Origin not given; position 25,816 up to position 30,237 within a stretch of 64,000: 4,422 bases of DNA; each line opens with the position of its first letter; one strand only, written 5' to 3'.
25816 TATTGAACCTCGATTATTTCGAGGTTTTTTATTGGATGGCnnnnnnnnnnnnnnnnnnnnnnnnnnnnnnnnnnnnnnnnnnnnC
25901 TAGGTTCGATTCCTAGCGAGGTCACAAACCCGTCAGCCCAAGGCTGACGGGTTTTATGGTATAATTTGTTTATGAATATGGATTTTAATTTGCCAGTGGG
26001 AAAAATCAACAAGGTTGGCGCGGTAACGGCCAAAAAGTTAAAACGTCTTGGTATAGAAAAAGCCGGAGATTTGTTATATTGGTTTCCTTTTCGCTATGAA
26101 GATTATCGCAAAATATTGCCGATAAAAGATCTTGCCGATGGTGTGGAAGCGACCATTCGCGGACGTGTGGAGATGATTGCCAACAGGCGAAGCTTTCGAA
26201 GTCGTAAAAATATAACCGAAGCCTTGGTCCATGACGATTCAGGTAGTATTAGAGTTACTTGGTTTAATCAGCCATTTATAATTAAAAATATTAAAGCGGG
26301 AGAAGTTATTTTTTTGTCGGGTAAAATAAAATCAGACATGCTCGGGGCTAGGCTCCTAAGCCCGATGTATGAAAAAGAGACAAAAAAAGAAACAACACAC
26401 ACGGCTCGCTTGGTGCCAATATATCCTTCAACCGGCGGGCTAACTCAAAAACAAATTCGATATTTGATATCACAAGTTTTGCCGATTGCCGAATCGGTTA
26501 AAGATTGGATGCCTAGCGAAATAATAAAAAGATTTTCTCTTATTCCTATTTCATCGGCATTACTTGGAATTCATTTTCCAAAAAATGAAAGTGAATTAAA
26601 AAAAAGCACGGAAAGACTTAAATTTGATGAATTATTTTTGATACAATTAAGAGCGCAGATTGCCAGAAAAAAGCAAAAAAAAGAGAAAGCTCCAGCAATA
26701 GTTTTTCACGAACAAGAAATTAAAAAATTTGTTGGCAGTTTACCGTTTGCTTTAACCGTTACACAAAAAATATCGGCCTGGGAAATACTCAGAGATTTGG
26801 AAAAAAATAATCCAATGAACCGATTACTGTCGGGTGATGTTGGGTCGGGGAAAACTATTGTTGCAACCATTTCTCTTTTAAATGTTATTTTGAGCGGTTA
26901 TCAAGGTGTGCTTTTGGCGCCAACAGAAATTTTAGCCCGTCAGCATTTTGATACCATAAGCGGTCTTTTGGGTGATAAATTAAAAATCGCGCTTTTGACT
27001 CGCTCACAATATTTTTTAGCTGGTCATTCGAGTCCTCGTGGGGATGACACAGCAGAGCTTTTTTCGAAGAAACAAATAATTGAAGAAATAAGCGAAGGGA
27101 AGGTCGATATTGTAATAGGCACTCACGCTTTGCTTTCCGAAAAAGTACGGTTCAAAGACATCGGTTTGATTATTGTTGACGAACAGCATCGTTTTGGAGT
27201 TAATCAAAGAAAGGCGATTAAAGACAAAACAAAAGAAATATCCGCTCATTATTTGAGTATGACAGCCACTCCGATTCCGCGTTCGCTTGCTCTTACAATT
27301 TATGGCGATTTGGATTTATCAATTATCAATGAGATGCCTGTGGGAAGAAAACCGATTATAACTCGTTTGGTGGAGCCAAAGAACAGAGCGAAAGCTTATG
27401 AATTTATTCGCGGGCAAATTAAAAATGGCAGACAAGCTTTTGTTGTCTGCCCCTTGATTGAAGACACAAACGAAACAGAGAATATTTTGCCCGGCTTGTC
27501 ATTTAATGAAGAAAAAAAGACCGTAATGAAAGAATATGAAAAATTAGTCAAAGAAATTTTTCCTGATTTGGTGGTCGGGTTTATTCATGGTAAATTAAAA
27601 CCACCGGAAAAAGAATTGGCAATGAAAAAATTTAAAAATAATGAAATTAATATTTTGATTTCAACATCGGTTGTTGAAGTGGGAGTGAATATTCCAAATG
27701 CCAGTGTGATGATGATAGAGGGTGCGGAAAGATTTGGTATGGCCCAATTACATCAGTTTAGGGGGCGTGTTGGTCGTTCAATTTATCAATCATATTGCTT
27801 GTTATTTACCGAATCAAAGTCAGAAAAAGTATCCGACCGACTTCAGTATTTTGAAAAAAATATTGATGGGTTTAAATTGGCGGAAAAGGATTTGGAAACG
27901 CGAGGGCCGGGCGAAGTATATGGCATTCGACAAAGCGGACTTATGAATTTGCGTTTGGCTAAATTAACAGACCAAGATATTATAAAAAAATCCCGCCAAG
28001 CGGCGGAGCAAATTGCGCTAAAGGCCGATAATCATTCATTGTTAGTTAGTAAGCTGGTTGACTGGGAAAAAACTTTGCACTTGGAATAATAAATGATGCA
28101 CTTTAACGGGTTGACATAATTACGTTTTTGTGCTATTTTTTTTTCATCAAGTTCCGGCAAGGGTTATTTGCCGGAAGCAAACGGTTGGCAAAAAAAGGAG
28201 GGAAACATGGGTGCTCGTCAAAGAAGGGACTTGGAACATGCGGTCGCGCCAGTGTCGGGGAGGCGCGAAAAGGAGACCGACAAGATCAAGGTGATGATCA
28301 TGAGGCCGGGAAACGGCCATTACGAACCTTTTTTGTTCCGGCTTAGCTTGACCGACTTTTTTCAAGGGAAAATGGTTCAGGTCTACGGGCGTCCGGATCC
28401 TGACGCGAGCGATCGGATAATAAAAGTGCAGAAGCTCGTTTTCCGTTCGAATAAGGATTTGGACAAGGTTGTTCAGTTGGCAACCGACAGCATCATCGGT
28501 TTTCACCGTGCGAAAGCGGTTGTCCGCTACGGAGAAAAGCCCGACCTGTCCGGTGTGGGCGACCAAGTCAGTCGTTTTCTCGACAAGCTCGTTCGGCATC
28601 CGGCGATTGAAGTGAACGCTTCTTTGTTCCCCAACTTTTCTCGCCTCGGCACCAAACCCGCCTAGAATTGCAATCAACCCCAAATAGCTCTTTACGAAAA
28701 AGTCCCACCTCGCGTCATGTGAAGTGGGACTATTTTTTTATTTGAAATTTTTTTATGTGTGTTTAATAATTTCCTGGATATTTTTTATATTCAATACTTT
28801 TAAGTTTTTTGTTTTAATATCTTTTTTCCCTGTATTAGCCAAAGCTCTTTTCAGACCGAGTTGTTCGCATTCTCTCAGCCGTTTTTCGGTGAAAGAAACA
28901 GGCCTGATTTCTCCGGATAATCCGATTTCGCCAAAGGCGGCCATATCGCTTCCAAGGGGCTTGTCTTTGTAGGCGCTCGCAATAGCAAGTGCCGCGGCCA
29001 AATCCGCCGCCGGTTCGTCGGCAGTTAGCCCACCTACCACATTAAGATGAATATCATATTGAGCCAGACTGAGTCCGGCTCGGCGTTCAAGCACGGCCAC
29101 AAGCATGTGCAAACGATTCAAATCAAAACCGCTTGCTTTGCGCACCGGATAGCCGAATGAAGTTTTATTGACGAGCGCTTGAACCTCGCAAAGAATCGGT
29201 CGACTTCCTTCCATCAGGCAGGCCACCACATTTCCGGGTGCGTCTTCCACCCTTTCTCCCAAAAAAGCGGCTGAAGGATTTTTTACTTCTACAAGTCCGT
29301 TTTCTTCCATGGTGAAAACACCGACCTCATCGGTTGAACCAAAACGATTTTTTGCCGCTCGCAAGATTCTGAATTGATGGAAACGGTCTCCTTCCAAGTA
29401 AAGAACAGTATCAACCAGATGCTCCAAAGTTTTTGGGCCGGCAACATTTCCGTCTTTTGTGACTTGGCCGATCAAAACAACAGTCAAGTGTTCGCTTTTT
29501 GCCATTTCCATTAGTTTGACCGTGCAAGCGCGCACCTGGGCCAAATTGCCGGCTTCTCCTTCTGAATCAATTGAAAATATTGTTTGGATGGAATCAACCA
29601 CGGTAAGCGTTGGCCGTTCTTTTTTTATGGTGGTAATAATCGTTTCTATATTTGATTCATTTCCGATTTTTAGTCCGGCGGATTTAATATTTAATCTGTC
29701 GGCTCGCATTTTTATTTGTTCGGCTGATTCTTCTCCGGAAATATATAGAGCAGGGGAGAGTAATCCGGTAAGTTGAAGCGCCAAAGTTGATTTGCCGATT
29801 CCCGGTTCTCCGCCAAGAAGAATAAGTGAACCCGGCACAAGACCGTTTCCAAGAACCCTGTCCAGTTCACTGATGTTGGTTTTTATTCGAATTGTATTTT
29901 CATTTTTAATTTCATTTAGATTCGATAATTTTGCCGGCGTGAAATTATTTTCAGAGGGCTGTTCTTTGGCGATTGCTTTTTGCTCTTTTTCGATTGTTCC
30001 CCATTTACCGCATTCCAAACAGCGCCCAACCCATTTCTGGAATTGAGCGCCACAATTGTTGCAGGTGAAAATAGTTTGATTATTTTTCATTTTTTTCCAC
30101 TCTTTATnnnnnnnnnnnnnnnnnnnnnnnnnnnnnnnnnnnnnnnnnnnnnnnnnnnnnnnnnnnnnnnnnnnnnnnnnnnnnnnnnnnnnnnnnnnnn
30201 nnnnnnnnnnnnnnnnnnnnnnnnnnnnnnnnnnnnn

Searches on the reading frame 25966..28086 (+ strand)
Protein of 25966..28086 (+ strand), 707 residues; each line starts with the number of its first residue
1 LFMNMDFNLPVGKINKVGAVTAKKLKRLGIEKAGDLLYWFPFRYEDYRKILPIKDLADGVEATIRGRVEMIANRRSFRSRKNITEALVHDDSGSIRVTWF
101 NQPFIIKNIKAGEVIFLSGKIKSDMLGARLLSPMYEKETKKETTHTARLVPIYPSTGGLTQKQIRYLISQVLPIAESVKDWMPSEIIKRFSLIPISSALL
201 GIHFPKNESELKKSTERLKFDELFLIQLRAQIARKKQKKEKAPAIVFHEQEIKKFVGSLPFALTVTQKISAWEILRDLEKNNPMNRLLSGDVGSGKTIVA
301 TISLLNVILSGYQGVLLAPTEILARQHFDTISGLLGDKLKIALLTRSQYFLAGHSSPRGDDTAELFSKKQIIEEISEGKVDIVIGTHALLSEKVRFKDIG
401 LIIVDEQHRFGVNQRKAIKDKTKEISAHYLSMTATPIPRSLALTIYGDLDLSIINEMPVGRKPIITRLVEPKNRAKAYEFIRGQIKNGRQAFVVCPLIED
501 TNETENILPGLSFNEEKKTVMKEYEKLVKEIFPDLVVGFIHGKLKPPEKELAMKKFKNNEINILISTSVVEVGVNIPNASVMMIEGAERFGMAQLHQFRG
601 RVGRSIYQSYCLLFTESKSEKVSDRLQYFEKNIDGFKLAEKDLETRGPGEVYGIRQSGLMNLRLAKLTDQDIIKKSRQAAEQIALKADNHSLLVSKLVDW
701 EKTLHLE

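Call 30: search_protein_families(library=pfam, proteins=[window:25966-28086:+], max_evalue=0.00001)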
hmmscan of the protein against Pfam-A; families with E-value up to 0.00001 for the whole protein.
window:25966-28086:+ (707 aa): 7 families
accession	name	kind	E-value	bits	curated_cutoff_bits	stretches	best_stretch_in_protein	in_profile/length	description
PF17191.10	RecG_wedge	-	1.1e-29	103.6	23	1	14-172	5-159/162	RecG wedge domain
PF00270.35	DEAD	-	1.5e-20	74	26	1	285-440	16-163/167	DEAD/DEAH box helicase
PF00271.37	Helicase_C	-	3.2e-18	66.4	23.5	1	511-604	19-108/110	Helicase conserved C-terminal domain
PF04851.21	ResIII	-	2.8e-11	44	22.5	1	273-436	14-162/164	Type III restriction enzyme, res subunit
PF19833.4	RecG_dom3_C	-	2.2e-08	34.5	26.8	1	634-700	3-70/87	ATP-dependent DNA helicase RecG, domain 3, C-terminal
PF01336.31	tRNA_anti-codon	-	5.7e-08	33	27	1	63-124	2-60/75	OB-fold nucleic acid binding domain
PF00176.29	SNF2-rel_dom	-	4.2e-07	29.8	24.9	1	273-441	7-168/290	SNF2-related domain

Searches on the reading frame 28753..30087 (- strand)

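Call 30: search_protein_families(library=pfam, proteins=[window:28753-30087:-], max_evalue=0.00001)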
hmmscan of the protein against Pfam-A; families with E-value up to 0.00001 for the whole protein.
window:28753-30087:- (444 aa): 6 families
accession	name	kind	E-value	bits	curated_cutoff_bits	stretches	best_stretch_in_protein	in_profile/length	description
PF06745.19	ATPase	-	8.5e-17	61.7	26.6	1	68-134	1-72/231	KaiC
PF13481.12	AAA_25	-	3.7e-11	43.5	27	1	61-213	8-194/195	AAA domain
PF18073.7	Zn_ribbon_LapB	-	1.5e-09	37.8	25.7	1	7-33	1-27/28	Rubredoxin metal binding domain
PF03796.21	DnaB_C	-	7.5e-09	35.8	27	1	68-143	2-83/255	DnaB-like helicase C terminal domain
PF05362.19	Lon_C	-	3.4e-07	30.5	21.1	1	342-443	92-201/205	Lon protease (S16) C-terminal proteolytic domain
PF13541.12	ChlI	-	3.6e-06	27.3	27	0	347-416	46-116/121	Subunit ChlI of Mg-chelatase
